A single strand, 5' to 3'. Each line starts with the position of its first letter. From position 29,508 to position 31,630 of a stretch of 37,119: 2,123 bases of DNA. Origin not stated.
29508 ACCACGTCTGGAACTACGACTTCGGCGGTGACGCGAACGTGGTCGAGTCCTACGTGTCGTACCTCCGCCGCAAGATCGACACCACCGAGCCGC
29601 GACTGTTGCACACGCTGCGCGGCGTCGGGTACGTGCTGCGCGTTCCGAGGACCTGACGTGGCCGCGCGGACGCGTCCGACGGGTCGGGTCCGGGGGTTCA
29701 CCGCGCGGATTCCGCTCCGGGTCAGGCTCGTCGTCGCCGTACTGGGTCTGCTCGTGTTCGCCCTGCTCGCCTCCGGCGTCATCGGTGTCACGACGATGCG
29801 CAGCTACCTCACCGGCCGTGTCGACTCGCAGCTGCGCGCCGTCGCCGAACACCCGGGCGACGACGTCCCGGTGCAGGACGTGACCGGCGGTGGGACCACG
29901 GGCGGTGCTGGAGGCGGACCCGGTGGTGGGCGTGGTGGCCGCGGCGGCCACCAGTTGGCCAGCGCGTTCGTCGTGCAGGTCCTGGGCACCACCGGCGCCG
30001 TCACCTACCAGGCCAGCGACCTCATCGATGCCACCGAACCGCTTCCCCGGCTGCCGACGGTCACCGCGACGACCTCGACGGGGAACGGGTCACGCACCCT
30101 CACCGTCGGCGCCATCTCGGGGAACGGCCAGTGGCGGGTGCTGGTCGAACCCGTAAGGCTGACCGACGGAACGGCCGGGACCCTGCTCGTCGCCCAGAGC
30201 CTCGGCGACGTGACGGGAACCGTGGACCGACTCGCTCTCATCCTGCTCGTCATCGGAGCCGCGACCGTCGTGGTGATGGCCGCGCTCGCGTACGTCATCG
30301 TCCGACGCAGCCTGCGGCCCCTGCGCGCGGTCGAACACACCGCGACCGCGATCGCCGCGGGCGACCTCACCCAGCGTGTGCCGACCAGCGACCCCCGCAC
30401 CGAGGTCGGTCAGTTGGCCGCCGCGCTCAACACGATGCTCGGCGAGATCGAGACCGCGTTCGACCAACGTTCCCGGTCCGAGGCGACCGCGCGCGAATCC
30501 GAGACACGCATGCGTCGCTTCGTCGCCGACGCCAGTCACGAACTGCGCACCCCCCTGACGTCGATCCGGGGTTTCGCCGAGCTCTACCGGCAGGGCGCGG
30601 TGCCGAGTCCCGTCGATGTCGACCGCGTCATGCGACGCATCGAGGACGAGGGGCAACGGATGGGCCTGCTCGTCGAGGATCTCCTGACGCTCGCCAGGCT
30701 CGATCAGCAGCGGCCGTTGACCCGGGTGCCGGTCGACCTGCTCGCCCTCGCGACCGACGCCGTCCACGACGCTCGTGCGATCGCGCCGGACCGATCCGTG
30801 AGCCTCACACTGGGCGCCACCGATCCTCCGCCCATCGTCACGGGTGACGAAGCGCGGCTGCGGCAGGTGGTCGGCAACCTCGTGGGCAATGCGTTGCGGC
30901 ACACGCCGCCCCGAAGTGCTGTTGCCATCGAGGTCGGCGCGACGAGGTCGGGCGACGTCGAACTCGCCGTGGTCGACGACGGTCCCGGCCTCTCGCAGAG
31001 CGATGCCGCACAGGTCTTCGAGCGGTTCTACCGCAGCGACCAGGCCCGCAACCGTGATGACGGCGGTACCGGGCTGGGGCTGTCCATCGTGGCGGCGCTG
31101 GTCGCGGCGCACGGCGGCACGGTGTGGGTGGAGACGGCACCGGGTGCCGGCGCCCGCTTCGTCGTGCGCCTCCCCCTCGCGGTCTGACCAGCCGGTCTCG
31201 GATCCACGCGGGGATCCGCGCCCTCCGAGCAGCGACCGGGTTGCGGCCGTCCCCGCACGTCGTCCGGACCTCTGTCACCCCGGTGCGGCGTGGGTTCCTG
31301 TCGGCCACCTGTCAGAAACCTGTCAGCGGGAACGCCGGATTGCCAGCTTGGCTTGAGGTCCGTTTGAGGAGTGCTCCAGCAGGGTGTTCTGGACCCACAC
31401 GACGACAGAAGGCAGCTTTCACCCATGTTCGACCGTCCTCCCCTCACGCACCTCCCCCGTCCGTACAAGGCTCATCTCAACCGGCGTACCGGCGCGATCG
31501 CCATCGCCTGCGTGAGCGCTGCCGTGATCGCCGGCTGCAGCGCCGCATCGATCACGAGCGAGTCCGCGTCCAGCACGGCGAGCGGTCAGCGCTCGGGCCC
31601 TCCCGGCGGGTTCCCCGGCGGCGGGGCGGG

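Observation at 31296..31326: Three direct repeats (T/A)CCTGTC(G/A)G with exact 11-bp phasing upstream of the DUF3500/HupE operon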

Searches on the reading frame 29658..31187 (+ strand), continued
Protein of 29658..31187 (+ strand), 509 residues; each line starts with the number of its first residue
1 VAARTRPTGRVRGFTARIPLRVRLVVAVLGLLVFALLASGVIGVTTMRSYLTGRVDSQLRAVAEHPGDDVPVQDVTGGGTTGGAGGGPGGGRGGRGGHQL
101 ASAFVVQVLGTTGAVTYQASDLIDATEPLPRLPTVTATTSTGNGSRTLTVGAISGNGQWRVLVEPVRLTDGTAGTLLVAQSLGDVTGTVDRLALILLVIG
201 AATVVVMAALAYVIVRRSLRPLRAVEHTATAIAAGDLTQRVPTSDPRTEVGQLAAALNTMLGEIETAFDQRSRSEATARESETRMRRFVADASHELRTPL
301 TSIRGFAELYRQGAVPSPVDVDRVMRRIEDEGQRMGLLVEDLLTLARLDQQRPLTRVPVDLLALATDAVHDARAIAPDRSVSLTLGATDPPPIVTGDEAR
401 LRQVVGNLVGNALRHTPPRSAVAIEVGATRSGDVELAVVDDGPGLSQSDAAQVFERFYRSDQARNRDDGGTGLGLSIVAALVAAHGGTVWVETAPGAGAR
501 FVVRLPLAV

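Call 52: search_protein_families(library=ncbifam, proteins=[window:29658-31187:+], max_evalue=0.00001)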
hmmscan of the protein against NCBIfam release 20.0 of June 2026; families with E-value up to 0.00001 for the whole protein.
window:29658-31187:+ (509 aa): 82 families (the best 25 are shown)
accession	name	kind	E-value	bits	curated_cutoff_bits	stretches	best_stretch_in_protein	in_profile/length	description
NF033092.0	HK_WalK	equivalog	2.3e-66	224.6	725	2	281-507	368-594/594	cell wall metabolism sensor histidine kinase WalK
NF040691.1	MtrAB_MtrB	equivalog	3.7e-63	214.3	450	1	164-507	158-492/507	MtrAB system histidine kinase MtrB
NF046044.1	PnpS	equivalog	1.4e-62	211.9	400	1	279-506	164-390/390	two-component system histidine kinase PnpS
TIGR01386.1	cztS_silS_copS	subfamily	5e-61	207.1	292.55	1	161-506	131-457/457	heavy metal sensor histidine kinase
TIGR02966.1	phoR_proteo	equivalog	5.4e-58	196.6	334.2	1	284-504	112-332/333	phosphate regulon sensor histidine kinase PhoR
NF041735.1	hist_kin_RppB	equivalog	4.9e-48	164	400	1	280-506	211-438/438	two-component system sensor histidine kinase RppB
NF012163.2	BaeS_SmeS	equivalog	9.6e-48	163.2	500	1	196-506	166-457/457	sensor histidine kinase efflux regulator BaeS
NF007007.0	PRK09470.1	equivalog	5.3e-47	160.8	486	1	190-508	168-460/463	envelope stress sensor histidine kinase CpxA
NF007345.0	PRK09835.1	subfamily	2.3e-45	155.1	423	1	158-506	147-479/482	Cu(+)/Ag(+) sensor histidine kinase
NF008312.0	PRK11100.1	equivalog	7.2e-45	153.7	356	1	164-507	152-474/477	two-component system sensor histidine kinase CreC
NF007837.0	PRK10549.1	equivalog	6e-43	147.2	603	1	199-507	169-458/466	envelope stress sensor histidine kinase BaeS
NF007898.0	PRK10604.1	equivalog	3.2e-42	145.2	478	1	201-507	143-423/433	two-component system sensor histidine kinase RstB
NF008235.0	PRK11006.1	equivalog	8.1e-39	133.7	390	1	278-506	197-422/431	phosphate regulon sensor histidine kinase PhoR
NF033093.1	HK_VicK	exception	8.1e-38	130.2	680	1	275-506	198-434/448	cell wall metabolism sensor histidine kinase VicK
TIGR02956.1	TMAO_torS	equivalog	2.1e-36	125.5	676.5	1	277-508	456-683/967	TMAO reductase system sensor histidine kinase/response regulator TorS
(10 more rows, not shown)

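Call 85: search_solved_structures(query=L016:6289-7008:+, max_evalue=1e-60)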
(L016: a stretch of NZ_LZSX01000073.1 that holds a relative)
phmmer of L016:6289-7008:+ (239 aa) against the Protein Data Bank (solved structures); distinct sequences matched with E-value up to 1e-60: 5.
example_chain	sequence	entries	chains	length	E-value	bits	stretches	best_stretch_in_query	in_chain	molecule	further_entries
9ji3_J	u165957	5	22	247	1e-147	493.1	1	2-239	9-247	DNA-binding response regulator | Possible two component system response transcriptional positive regulator PhoP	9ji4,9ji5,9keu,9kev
3r0j_A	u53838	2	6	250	1.1e-147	493.1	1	2-239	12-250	POSSIBLE TWO COMPONENT SYSTEM RESPONSE TRANSCRIPTIONAL POSITIVE REGULATOR PHOP | Response regulator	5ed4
9ket_J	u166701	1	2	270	8.6e-142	473.8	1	51-239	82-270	Possible two component system response transcriptional positive regulator PhoP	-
2rv8_A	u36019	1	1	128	9.3e-66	225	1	133-239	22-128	DNA-binding response regulator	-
2pmu_A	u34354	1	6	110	1.2e-64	221.4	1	136-239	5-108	response regulator PHOP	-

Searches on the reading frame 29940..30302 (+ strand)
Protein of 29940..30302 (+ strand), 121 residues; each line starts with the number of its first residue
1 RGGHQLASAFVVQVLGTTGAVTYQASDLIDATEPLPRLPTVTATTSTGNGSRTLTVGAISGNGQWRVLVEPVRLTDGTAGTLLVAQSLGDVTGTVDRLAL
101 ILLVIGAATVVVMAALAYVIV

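Call 31: find_related_loci(query=A2, collection=metagenome_contigs, flank=5000)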
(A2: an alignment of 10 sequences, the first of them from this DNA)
Query A2 (121 aa) in metagenome_contigs; peptide patterns used: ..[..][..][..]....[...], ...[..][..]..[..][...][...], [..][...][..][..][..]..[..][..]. (x = any residue, [..] = any of these).
535 stretches matched a pattern; 13 encode a relative of the query (tblastn E <= 1e-3); 13 distinct loci.
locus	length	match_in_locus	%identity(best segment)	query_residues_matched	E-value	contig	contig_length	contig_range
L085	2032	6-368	53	2-121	8e-36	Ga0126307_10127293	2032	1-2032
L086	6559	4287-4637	51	6-121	8e-35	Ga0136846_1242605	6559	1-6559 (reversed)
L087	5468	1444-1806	50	2-121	5e-34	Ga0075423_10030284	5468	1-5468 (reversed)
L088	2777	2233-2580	53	6-121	1e-33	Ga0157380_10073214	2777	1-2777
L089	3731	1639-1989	53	3-121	7e-32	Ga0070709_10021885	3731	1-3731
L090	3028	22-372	53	3-121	7e-32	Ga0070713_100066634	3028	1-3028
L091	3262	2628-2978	52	3-121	3e-31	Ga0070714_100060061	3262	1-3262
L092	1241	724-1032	50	5-106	3e-28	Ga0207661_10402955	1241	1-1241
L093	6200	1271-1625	54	5-121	2e-26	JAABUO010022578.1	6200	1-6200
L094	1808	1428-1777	54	6-121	4e-23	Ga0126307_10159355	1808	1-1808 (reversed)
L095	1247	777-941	60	67-121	3e-17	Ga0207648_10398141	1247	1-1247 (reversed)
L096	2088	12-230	55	49-121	4e-15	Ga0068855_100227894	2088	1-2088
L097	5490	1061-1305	58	40-121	1e-8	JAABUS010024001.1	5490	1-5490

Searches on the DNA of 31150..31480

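Call 77: search_rna_families(source=window, start=31150, end=31480, threshold=evalue, max_evalue=1)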
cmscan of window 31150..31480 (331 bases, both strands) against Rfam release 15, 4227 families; matches with E-value up to 1: 0.
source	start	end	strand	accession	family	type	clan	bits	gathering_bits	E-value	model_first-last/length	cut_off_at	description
